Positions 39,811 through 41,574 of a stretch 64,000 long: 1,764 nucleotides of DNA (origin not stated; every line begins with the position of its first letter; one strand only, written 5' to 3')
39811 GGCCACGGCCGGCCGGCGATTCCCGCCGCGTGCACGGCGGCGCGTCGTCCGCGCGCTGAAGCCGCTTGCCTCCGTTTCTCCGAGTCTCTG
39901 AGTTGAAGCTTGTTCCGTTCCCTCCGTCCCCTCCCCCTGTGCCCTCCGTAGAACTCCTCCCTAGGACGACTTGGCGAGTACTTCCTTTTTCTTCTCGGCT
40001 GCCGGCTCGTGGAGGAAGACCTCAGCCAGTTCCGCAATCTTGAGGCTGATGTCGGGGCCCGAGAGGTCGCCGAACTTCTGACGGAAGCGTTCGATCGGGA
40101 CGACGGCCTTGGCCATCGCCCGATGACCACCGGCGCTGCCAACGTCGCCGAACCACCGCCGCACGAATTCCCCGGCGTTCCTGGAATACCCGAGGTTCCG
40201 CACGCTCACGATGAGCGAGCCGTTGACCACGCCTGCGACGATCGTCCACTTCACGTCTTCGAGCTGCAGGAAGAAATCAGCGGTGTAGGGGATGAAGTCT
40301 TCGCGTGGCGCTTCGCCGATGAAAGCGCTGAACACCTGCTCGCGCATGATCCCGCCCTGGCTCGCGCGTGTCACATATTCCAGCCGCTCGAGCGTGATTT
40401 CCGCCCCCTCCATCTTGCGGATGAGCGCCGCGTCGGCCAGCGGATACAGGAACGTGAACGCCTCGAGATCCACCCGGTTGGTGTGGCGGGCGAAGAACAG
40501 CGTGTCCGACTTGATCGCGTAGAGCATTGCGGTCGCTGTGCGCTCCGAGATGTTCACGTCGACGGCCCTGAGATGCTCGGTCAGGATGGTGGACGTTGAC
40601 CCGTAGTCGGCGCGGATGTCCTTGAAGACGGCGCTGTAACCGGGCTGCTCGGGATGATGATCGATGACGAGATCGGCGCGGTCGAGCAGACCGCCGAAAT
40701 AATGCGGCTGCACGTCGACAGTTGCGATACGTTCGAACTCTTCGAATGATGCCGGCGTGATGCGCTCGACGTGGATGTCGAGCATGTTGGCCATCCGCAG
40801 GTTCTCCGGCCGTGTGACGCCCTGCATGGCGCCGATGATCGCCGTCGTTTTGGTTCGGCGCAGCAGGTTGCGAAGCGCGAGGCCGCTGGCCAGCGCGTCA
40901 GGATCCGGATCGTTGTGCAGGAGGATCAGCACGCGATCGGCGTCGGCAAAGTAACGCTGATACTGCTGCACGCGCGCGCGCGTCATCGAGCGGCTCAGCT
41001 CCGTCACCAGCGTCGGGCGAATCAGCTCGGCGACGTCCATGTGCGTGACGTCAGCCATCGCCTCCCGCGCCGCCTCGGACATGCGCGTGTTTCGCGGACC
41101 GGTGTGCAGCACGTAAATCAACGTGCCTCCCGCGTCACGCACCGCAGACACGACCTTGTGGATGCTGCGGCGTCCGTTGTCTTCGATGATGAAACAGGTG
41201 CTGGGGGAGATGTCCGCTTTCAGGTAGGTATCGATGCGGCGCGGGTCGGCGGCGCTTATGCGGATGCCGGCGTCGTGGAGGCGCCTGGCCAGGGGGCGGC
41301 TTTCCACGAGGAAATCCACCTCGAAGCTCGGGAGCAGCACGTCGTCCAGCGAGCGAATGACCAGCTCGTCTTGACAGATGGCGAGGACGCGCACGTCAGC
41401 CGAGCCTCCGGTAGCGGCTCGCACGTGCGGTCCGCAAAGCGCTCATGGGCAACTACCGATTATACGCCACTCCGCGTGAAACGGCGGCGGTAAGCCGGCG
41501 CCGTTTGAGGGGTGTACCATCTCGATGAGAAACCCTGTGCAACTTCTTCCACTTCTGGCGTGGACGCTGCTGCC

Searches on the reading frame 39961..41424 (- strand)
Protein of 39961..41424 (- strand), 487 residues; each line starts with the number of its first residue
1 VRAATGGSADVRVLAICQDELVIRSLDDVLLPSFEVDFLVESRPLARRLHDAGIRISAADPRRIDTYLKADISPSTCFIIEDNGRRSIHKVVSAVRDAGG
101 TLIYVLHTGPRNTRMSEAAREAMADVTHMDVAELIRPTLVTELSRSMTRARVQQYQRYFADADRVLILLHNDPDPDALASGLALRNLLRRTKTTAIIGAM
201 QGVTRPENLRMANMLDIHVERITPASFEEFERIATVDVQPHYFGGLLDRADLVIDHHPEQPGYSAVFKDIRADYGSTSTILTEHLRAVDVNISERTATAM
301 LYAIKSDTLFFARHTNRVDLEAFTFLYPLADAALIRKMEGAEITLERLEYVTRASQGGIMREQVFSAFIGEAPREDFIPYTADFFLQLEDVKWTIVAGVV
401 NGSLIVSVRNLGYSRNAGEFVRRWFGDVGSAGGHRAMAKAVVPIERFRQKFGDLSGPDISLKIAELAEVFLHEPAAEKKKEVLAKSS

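Call 13: search_protein_families(library=pfam, proteins=[window:39961-41424:-])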
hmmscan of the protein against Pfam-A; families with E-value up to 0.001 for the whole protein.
window:39961-41424:- (487 aa): 1 family
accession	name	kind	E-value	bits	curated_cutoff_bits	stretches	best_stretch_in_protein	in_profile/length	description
PF01368.27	DHH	-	1e-09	39.2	28.1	1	164-304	1-125/125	DHH family, N-terminal domain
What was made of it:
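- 39961..41394 (-): Flanking gene 2: DHH-family phosphoesterase, 477 aa, with its stop read as CTA at 39961-39963. Pfam PF01368 (call 13).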

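Call 15: find_encoding_contigs(protein=window:39961-41424:-, flank=10000, max_places=10)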
Protein window:39961-41424:- (487 aa): no gene with exactly this product is on record in the collection.

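Call 16: find_homologous_proteins(query=window:39961-41424:-, max_evalue=1e-20)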
Query window:39961-41424:- (487 aa): 6113 proteins with E <= 1e-20 among 8000 candidates; the best 120 are listed.
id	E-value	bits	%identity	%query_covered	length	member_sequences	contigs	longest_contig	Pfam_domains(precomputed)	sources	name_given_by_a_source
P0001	0.0e+0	1050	100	98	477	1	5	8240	PF01368.28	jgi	-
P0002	0.0e+0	1049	100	98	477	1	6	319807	PF01368.28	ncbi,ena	-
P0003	0.0e+0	1047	100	98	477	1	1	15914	PF01368.28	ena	-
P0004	0.0e+0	1047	100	98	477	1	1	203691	PF01368.28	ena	-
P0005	0.0e+0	1047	100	98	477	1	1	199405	PF01368.28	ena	-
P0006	0.0e+0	1047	99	98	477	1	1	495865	PF01368.28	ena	-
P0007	0.0e+0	1046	99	98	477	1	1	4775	PF01368.28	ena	-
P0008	0.0e+0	1045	99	98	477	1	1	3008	PF01368.28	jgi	jgi:nanoRNase/pAp phosphatase (c-di-AMP/oligoRNAs hydrolase)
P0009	0.0e+0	1045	99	98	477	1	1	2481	PF01368.28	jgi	jgi:nanoRNase/pAp phosphatase (c-di-AMP/oligoRNAs hydrolase)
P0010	0.0e+0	1043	99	98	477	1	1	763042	PF01368.28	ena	-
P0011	0.0e+0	1039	99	98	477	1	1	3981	PF01368.28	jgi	jgi:nanoRNase/pAp phosphatase (c-di-AMP/oligoRNAs hydrolase)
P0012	0.0e+0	1037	99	98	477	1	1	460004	PF01368.28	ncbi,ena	-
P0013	0.0e+0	1034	98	98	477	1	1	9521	PF01368.28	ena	-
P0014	0.0e+0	1034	98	98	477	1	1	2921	PF01368.28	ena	-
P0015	0.0e+0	1033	98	98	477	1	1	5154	PF01368.28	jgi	jgi:nanoRNase/pAp phosphatase (c-di-AMP/oligoRNAs hydrolase)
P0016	0.0e+0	1030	98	98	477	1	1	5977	PF01368.28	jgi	jgi:nanoRNase/pAp phosphatase (c-di-AMP/oligoRNAs hydrolase)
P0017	0.0e+0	1030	97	98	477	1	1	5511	PF01368.28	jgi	jgi:nanoRNase/pAp phosphatase (c-di-AMP/oligoRNAs hydrolase)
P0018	0.0e+0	1026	97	98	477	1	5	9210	PF01368.28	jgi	jgi:nanoRNase/pAp phosphatase (c-di-AMP/oligoRNAs hydrolase)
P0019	0.0e+0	1024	97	98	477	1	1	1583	PF01368.28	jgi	jgi:nanoRNase/pAp phosphatase (c-di-AMP/oligoRNAs hydrolase)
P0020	0.0e+0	1022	96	98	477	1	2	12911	PF01368.28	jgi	jgi:nanoRNase/pAp phosphatase (c-di-AMP/oligoRNAs hydrolase)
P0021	3.4e-292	987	93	98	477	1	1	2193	PF01368.28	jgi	jgi:nanoRNase/pAp phosphatase (c-di-AMP/oligoRNAs hydrolase)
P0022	5.2e-290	980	91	98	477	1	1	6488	PF01368.28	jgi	jgi:nanoRNase/pAp phosphatase (c-di-AMP/oligoRNAs hydrolase)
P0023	7.3e-290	979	91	98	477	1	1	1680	PF01368.28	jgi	jgi:nanoRNase/pAp phosphatase (c-di-AMP/oligoRNAs hydrolase)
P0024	3.5e-287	970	91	98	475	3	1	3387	PF01368.28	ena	-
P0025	1.4e-286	968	92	98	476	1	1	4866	PF01368.28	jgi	jgi:nanoRNase/pAp phosphatase (c-di-AMP/oligoRNAs hydrolase)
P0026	7.5e-286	966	90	98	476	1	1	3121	PF01368.28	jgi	jgi:nanoRNase/pAp phosphatase (c-di-AMP/oligoRNAs hydrolase)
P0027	1.1e-284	962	90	98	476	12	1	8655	PF01368.28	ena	-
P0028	1.6e-284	962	90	98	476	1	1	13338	PF01368.28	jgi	jgi:nanoRNase/pAp phosphatase (c-di-AMP/oligoRNAs hydrolase)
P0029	3.2e-284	961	90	98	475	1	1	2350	PF01368.28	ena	-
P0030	2.4e-283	958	90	98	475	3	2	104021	PF01368.28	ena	-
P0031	6.2e-283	956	89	98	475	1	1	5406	PF01368.28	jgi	jgi:nanoRNase/pAp phosphatase (c-di-AMP/oligoRNAs hydrolase)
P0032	8.2e-283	956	89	98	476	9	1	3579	PF01368.28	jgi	jgi:nanoRNase/pAp phosphatase (c-di-AMP/oligoRNAs hydrolase)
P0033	8.8e-283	956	89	98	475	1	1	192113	PF01368.28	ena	-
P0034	1.5e-282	955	90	98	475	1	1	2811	PF01368.28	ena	-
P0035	1.6e-282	955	89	98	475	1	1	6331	PF01368.28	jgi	jgi:nanoRNase/pAp phosphatase (c-di-AMP/oligoRNAs hydrolase)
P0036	2.1e-282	955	90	98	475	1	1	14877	PF01368.28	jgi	jgi:nanoRNase/pAp phosphatase (c-di-AMP/oligoRNAs hydrolase)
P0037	2.4e-282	955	89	98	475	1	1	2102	PF01368.28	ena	-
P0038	3.4e-282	954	90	97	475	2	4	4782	PF01368.28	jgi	jgi:nanoRNase/pAp phosphatase (c-di-AMP/oligoRNAs hydrolase)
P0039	2.4e-281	951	89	98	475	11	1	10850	PF01368.28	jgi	jgi:nanoRNase/pAp phosphatase (c-di-AMP/oligoRNAs hydrolase)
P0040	3.1e-281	951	87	99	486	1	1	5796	PF01368.28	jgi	jgi:nanoRNase/pAp phosphatase (c-di-AMP/oligoRNAs hydrolase)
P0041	3.1e-280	948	87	99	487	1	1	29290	PF01368.28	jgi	jgi:nanoRNase/pAp phosphatase (c-di-AMP/oligoRNAs hydrolase)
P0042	5.5e-280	947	87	99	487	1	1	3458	PF01368.28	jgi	jgi:nanoRNase/pAp phosphatase (c-di-AMP/oligoRNAs hydrolase)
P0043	1.9e-279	945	88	98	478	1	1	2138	PF01368.28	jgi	jgi:nanoRNase/pAp phosphatase (c-di-AMP/oligoRNAs hydrolase)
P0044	2.1e-279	945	89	98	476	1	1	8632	PF01368.28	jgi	jgi:nanoRNase/pAp phosphatase (c-di-AMP/oligoRNAs hydrolase)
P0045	3.6e-279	944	90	98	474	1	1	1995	PF01368.28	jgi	jgi:nanoRNase/pAp phosphatase (c-di-AMP/oligoRNAs hydrolase)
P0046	4.2e-279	944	88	98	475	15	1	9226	PF01368.28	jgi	jgi:nanoRNase/pAp phosphatase (c-di-AMP/oligoRNAs hydrolase)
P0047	7.8e-279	943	88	98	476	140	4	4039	PF01368.28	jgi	jgi:nanoRNase/pAp phosphatase (c-di-AMP/oligoRNAs hydrolase)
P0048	1.8e-278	942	89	97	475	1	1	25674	PF01368.28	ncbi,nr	ncbi:MAG TPA: DHH family phosphoesterase [Vicinamibacterales bacterium]|nr:DHH family phosphoesteras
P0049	2.2e-278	942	87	98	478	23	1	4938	PF01368.28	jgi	-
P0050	4.6e-278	940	88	97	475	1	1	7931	PF01368.28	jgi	jgi:nanoRNase/pAp phosphatase (c-di-AMP/oligoRNAs hydrolase)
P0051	6.1e-278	940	88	97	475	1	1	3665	PF01368.28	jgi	jgi:nanoRNase/pAp phosphatase (c-di-AMP/oligoRNAs hydrolase)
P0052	2.0e-277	938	88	97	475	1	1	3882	PF01368.28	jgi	jgi:nanoRNase/pAp phosphatase (c-di-AMP/oligoRNAs hydrolase)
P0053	4.8e-277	937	87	98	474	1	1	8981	PF01368.28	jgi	-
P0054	6.4e-277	937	89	98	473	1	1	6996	PF01368.28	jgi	jgi:nanoRNase/pAp phosphatase (c-di-AMP/oligoRNAs hydrolase)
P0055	7.2e-277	936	87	98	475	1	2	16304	PF01368.28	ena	-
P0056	1.6e-276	935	87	98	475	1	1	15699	PF01368.28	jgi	jgi:nanoRNase/pAp phosphatase (c-di-AMP/oligoRNAs hydrolase)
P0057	1.8e-276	935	87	98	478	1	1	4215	PF01368.28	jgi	jgi:nanoRNase/pAp phosphatase (c-di-AMP/oligoRNAs hydrolase)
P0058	1.9e-276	935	87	98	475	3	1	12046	PF01368.28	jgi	jgi:nanoRNase/pAp phosphatase (c-di-AMP/oligoRNAs hydrolase)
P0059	2.2e-276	935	86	98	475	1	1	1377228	PF01368.28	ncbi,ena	-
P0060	2.3e-276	935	88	98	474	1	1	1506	PF01368.28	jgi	jgi:nanoRNase/pAp phosphatase (c-di-AMP/oligoRNAs hydrolase)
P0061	2.3e-276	935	87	98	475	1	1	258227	PF01368.28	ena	-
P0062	2.7e-276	935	87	98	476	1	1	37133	PF01368.28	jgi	jgi:nanoRNase/pAp phosphatase (c-di-AMP/oligoRNAs hydrolase)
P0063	3.4e-276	934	88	98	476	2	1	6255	PF01368.28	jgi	jgi:nanoRNase/pAp phosphatase (c-di-AMP/oligoRNAs hydrolase)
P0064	3.6e-276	934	87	98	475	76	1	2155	PF01368.28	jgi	jgi:nanoRNase/pAp phosphatase (c-di-AMP/oligoRNAs hydrolase)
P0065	3.8e-276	934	87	98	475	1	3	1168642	PF01368.28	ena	-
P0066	4.3e-276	934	87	98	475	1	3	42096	PF01368.28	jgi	jgi:nanoRNase/pAp phosphatase (c-di-AMP/oligoRNAs hydrolase)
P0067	5.9e-276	933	87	97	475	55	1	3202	PF01368.28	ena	-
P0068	6.2e-276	933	87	98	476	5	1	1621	PF01368.28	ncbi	-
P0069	7.2e-276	933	88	98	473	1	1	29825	PF01368.28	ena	-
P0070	8.6e-276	933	87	97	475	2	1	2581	PF01368.28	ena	-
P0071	8.7e-276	933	88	97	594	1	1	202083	PF01368.28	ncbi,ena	-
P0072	1.3e-275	932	87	97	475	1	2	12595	PF01368.28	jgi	jgi:nanoRNase/pAp phosphatase (c-di-AMP/oligoRNAs hydrolase)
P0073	1.3e-275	932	88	97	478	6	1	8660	PF01368.28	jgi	jgi:nanoRNase/pAp phosphatase (c-di-AMP/oligoRNAs hydrolase)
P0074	1.4e-275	932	87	98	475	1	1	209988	PF01368.28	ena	-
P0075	1.5e-275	932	87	98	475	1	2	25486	PF01368.28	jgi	jgi:nanoRNase/pAp phosphatase (c-di-AMP/oligoRNAs hydrolase)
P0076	1.5e-275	932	88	98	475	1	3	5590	PF01368.28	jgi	jgi:nanoRNase/pAp phosphatase (c-di-AMP/oligoRNAs hydrolase)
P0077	1.8e-275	932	87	98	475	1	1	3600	PF01368.28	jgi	jgi:nanoRNase/pAp phosphatase (c-di-AMP/oligoRNAs hydrolase)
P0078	2.1e-275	932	87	98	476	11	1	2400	PF01368.28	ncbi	-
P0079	2.1e-275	932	88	98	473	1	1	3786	PF01368.28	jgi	jgi:nanoRNase/pAp phosphatase (c-di-AMP/oligoRNAs hydrolase)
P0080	2.4e-275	931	86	98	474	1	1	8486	PF01368.28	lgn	-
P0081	3.9e-275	931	86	98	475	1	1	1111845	PF01368.28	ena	-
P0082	4.0e-275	931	86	98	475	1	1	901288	PF01368.28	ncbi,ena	-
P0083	4.3e-275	931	87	98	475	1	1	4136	PF01368.28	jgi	jgi:nanoRNase/pAp phosphatase (c-di-AMP/oligoRNAs hydrolase)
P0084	4.4e-275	931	87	98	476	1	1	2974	PF01368.28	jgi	jgi:nanoRNase/pAp phosphatase (c-di-AMP/oligoRNAs hydrolase)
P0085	4.5e-275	931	87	98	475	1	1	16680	PF01368.28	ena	-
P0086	4.7e-275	931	86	98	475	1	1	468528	PF01368.28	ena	-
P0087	5.4e-275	930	86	98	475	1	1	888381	PF01368.28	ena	-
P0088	5.6e-275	930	87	98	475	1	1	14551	PF01368.28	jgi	jgi:nanoRNase/pAp phosphatase (c-di-AMP/oligoRNAs hydrolase)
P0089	7.9e-275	930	87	98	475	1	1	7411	PF01368.28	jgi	jgi:nanoRNase/pAp phosphatase (c-di-AMP/oligoRNAs hydrolase)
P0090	8.2e-275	930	86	98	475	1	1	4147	PF01368.28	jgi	jgi:nanoRNase/pAp phosphatase (c-di-AMP/oligoRNAs hydrolase)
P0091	9.1e-275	930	87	98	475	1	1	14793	PF01368.28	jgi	jgi:nanoRNase/pAp phosphatase (c-di-AMP/oligoRNAs hydrolase)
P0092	1.1e-274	929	87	98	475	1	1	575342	PF01368.28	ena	-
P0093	1.2e-274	929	87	98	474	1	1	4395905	PF01368.28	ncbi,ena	-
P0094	1.6e-274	929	86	98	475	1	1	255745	PF01368.28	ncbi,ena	-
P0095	1.6e-274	929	86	98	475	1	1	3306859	PF01368.28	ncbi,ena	-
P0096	1.6e-274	929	87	98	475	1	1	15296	PF01368.28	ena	-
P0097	1.7e-274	929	86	98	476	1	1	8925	PF01368.28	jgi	jgi:nanoRNase/pAp phosphatase (c-di-AMP/oligoRNAs hydrolase)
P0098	1.8e-274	929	86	98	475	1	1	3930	PF01368.28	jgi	jgi:nanoRNase/pAp phosphatase (c-di-AMP/oligoRNAs hydrolase)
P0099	2.1e-274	928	87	97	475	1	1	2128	PF01368.28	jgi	jgi:nanoRNase/pAp phosphatase (c-di-AMP/oligoRNAs hydrolase)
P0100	2.3e-274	928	87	98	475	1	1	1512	PF01368.28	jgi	jgi:nanoRNase/pAp phosphatase (c-di-AMP/oligoRNAs hydrolase)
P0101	2.3e-274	928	87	98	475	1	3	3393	PF01368.28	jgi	jgi:nanoRNase/pAp phosphatase (c-di-AMP/oligoRNAs hydrolase)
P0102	2.5e-274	928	87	97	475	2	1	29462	PF01368.28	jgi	jgi:nanoRNase/pAp phosphatase (c-di-AMP/oligoRNAs hydrolase)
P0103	2.6e-274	928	86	97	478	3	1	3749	PF01368.28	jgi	jgi:nanoRNase/pAp phosphatase (c-di-AMP/oligoRNAs hydrolase)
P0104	2.7e-274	928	87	98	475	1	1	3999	PF01368.28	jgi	jgi:nanoRNase/pAp phosphatase (c-di-AMP/oligoRNAs hydrolase)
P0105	3.3e-274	928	87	98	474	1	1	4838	PF01368.28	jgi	jgi:nanoRNase/pAp phosphatase (c-di-AMP/oligoRNAs hydrolase)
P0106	3.6e-274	928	87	98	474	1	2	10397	PF01368.28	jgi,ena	jgi:nanoRNase/pAp phosphatase (c-di-AMP/oligoRNAs hydrolase)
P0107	3.7e-274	928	86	98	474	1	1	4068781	PF01368.28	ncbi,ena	-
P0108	4.3e-274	927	85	99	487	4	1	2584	PF01368.28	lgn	-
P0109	4.4e-274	927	87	97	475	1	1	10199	PF01368.28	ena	-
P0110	4.5e-274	927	87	98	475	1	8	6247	PF01368.28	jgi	jgi:nanoRNase/pAp phosphatase (c-di-AMP/oligoRNAs hydrolase)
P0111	5.0e-274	927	87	97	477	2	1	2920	PF01368.28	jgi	-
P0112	6.5e-274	927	86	98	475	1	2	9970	PF01368.28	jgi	jgi:nanoRNase/pAp phosphatase (c-di-AMP/oligoRNAs hydrolase)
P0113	7.3e-274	927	86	98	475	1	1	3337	PF01368.28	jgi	jgi:nanoRNase/pAp phosphatase (c-di-AMP/oligoRNAs hydrolase)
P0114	7.7e-274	927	86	98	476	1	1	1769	PF01368.28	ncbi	ncbi:MAG: DHH family phosphoesterase [Acidobacteriota bacterium]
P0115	7.8e-274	926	86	98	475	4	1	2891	PF01368.28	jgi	jgi:nanoRNase/pAp phosphatase (c-di-AMP/oligoRNAs hydrolase)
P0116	8.2e-274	926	87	98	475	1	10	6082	PF01368.28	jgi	jgi:nanoRNase/pAp phosphatase (c-di-AMP/oligoRNAs hydrolase)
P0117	9.0e-274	926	85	99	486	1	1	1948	PF01368.28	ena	-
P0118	1.2e-273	926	86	98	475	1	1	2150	PF01368.28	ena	-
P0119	1.2e-273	926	87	97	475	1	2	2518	PF01368.28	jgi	-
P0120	1.3e-273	926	87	97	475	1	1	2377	PF01368.28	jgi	jgi:nanoRNase/pAp phosphatase (c-di-AMP/oligoRNAs hydrolase)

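Call 18: find_encoding_contigs(protein=P0002, flank=10000, max_places=6)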
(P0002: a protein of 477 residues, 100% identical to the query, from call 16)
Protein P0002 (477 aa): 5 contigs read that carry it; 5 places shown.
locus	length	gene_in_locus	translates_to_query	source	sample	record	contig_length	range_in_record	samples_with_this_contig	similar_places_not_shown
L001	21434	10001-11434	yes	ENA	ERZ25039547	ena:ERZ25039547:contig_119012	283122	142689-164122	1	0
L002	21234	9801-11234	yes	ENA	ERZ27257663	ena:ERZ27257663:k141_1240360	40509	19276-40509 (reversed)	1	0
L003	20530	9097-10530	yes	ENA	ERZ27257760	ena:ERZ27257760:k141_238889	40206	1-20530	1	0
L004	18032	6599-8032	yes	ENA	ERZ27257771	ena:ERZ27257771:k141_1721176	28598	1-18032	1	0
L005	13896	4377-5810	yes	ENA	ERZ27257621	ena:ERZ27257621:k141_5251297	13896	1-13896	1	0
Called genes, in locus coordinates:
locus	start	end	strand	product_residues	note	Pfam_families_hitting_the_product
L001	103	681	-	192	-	-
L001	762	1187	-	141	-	-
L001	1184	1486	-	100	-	PF12732:YtxH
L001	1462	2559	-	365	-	PF02470:MlaD, PF28544:Helical_needle (weak)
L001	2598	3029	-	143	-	PF00005:ABC_tran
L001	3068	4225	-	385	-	PF02405:MlaE, PF00005:ABC_tran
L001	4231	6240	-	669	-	PF00270:DEAD (faint), PF04851:ResIII, PF17757:UvrB_inter, PF27431:UvrB_3rd, PF00271:Helicase_C, PF12344:UvrB, PF02151:UVR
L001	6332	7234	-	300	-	PF00092:VWA, PF13519:VWA_2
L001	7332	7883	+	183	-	-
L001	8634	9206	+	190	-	-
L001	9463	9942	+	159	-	-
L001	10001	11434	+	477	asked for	PF01368:DHH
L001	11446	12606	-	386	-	PF01053:Cys_Met_Meta_PP, PF01212:Beta_elim_lyase (faint)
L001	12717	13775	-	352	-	-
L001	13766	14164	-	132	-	PF01734:Patatin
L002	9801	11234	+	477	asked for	PF01368:DHH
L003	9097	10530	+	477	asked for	PF01368:DHH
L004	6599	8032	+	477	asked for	PF01368:DHH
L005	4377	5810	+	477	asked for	PF01368:DHH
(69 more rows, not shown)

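Call 22: find_encoding_contigs(protein=P0001, flank=3000, max_places=10)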
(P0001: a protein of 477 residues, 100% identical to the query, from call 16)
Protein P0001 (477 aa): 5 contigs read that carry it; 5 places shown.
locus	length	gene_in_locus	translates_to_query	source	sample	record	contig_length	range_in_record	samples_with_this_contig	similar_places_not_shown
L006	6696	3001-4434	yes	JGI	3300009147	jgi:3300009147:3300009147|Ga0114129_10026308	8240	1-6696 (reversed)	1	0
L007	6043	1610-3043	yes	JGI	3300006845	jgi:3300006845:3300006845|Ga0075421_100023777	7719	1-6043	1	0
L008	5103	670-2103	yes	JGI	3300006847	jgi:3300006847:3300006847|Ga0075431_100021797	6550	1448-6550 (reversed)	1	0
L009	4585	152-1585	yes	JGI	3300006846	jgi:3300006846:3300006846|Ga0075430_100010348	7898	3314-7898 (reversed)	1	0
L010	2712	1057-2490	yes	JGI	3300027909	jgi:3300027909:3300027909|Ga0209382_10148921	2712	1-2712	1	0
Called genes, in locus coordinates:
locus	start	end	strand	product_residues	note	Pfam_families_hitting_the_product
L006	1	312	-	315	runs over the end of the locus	PF00092:VWA, PF13519:VWA_2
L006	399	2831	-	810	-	PF17131:TP_0789-like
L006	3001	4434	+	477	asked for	PF01368:DHH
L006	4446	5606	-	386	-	PF01053:Cys_Met_Meta_PP, PF01212:Beta_elim_lyase (faint)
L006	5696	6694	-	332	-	?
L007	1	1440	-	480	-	?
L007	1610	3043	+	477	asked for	PF01368:DHH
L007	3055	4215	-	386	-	PF01053:Cys_Met_Meta_PP, PF01212:Beta_elim_lyase (faint)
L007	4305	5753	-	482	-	PF01734:Patatin (weak)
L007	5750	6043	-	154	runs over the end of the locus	PF03449:GreA_GreB_N, PF01272:GreA_GreB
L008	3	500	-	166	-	?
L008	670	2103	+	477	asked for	PF01368:DHH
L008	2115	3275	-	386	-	PF01053:Cys_Met_Meta_PP, PF01212:Beta_elim_lyase (faint)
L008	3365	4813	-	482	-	PF01734:Patatin (weak)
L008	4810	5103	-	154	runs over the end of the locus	PF03449:GreA_GreB_N, PF01272:GreA_GreB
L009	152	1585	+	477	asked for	PF01368:DHH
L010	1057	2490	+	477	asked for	PF01368:DHH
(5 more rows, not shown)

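Call 31: find_encoding_contigs(protein=P0010, flank=10000, max_places=2)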
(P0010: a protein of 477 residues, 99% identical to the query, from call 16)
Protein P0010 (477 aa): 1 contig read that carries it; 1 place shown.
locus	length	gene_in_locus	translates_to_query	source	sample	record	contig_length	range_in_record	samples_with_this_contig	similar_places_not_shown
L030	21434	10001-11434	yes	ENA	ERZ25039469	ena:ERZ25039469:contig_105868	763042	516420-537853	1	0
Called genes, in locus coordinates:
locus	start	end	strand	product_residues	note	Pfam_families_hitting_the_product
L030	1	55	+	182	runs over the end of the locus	-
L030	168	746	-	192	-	-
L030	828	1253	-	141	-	-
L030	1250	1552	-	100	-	PF12732:YtxH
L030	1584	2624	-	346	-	PF02470:MlaD, PF28544:Helical_needle (weak)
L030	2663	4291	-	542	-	PF02405:MlaE, PF00005:ABC_tran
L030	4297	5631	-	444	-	PF27431:UvrB_3rd, PF00271:Helicase_C, PF12344:UvrB, PF02151:UVR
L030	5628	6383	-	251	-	-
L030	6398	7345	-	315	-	PF00092:VWA, PF13519:VWA_2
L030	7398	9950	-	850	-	PF17131:TP_0789-like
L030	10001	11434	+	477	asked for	PF01368:DHH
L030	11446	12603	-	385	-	PF01053:Cys_Met_Meta_PP, PF01212:Beta_elim_lyase (faint)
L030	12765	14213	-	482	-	PF01734:Patatin (weak)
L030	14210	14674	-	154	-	PF03449:GreA_GreB_N, PF01272:GreA_GreB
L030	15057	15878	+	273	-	PF04705:TSNR_N (weak), PF22435:MRM3-like_sub_bind, PF08032:SpoU_sub_bind (weak), PF00588:SpoU_methylase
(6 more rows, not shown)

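Call 32: find_encoding_contigs(protein=P0012, flank=10000, max_places=2)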
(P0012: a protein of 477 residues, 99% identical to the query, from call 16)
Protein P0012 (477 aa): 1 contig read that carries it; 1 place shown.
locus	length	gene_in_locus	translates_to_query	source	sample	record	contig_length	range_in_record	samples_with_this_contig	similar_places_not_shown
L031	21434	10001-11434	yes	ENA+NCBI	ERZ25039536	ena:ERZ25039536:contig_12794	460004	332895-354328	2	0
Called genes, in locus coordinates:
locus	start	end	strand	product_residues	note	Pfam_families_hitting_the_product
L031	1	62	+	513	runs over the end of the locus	-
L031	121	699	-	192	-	-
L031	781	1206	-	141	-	-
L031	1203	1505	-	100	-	PF12732:YtxH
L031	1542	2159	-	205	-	-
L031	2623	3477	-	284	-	PF00005:ABC_tran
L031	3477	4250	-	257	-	PF02405:MlaE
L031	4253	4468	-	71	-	PF02151:UVR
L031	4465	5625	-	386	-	PF17757:UvrB_inter, PF27431:UvrB_3rd, PF00271:Helicase_C, PF12344:UvrB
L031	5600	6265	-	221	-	PF04851:ResIII, PF00270:DEAD (weak), PF17757:UvrB_inter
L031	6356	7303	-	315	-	PF00092:VWA, PF13519:VWA_2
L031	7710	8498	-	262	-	-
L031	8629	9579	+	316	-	-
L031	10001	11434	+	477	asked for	PF01368:DHH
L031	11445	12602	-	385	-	PF01053:Cys_Met_Meta_PP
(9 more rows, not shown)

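Call 71: find_encoding_contigs(protein=P0006, flank=1500, max_places=3)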
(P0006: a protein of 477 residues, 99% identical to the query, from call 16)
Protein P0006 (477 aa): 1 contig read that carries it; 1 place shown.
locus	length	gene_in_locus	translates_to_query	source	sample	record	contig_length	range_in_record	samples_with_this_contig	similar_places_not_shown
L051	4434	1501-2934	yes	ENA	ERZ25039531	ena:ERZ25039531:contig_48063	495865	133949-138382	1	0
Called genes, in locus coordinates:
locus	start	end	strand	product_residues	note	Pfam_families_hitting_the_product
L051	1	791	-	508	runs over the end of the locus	PF17131:TP_0789-like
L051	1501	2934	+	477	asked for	PF01368:DHH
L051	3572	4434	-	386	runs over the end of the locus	PF01053:Cys_Met_Meta_PP, PF01212:Beta_elim_lyase (faint)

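Call 72: find_encoding_contigs(protein=P0004, flank=1500, max_places=3)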
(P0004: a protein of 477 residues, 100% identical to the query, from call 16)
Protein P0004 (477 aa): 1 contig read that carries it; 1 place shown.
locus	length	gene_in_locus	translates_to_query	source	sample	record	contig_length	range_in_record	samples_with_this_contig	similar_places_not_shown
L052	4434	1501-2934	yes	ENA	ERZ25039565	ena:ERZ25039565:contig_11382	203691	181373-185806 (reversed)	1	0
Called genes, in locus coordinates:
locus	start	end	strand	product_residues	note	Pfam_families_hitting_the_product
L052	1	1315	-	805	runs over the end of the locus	PF17131:TP_0789-like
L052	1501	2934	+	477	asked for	PF01368:DHH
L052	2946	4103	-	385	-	PF01053:Cys_Met_Meta_PP, PF01212:Beta_elim_lyase (faint)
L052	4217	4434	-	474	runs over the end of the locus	PF01734:Patatin (weak)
